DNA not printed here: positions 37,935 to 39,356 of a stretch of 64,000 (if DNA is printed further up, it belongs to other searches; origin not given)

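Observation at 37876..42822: Second, pilin-less secretin-ATPase-platform cluster of unknown function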

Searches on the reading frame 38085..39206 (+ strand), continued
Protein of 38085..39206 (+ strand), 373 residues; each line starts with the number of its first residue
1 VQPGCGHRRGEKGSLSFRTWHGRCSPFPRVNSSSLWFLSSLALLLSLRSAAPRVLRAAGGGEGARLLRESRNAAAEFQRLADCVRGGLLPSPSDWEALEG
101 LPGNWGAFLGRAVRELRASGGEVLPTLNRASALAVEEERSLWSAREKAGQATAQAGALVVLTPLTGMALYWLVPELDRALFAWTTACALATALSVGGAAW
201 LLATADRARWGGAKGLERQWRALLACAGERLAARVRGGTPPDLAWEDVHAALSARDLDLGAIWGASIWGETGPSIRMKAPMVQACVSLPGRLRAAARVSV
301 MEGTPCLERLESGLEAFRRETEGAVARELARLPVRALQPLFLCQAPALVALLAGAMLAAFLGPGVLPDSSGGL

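Call 75: search_protein_families(library=pfam, proteins=[L052:9934-10128:+, L052:10357-11079:+, L052:11021-11650:+, L052:9203-9727:+, L052:6252-6881:+, L052:4026-4751:+, L052:3281-4036:+, L052:11686-12681:+, L052:8001-8969:+, L051:9213-9716:-], max_evalue=1)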
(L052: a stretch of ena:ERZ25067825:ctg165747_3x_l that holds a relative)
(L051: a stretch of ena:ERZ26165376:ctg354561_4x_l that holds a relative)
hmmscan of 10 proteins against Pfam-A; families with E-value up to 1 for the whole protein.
L052:9934-10128:+ (64 aa): 0 families

L052:10357-11079:+ (240 aa): 0 families

L052:11021-11650:+ (209 aa): 1 family
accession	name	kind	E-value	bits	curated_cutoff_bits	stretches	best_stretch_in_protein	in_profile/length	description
PF20485.3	DUF6724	-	0.12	12.7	27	1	63-98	11-46/64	Family of unknown function (DUF6724)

L052:9203-9727:+ (174 aa): 0 families

L052:6252-6881:+ (209 aa): 0 families

L052:4026-4751:+ (241 aa): 1 family
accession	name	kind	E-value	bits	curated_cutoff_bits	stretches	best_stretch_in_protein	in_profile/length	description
PF05666.17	YcgJ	-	0.082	14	25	0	182-222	25-63/87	YcgJ protein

L052:3281-4036:+ (251 aa): 1 family
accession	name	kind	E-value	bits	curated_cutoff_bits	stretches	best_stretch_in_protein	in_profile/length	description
PF19329.4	KCTD11_21_C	-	0.049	14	27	1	40-81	10-51/154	BTB/POZ domain-containing protein KCTD11/21 C-terminus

L052:11686-12681:+ (331 aa): 0 families

L052:8001-8969:+ (322 aa): 3 families
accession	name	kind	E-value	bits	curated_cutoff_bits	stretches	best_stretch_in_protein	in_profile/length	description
PF00482.28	T2SSF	-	9.7e-10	38.9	25.2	2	42-138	30-124/125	Type II secretion system (T2SS), protein F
PF13593.11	SBF_like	-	0.015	15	25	1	281-308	150-177/313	SBF-like CPA transporter family (DUF4137)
PF24930.1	DUF7750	-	0.15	12.4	27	1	168-209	9-50/65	Domain of unknown function (DUF7750)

L051:9213-9716:- (167 aa): 1 family
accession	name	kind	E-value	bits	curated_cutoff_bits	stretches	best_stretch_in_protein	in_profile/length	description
PF18537.6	CODH_A_N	-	0.044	14.2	32.2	1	133-159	14-40/83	Carbon monoxide dehydrogenase subunit alpha N-terminal domain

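Call 85: search_protein_families(library=pfam, proteins=[L054:3728-4687:+], max_evalue=1)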
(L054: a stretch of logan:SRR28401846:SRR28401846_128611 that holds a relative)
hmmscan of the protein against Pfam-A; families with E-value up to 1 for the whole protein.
L054:3728-4687:+ (319 aa): 0 families
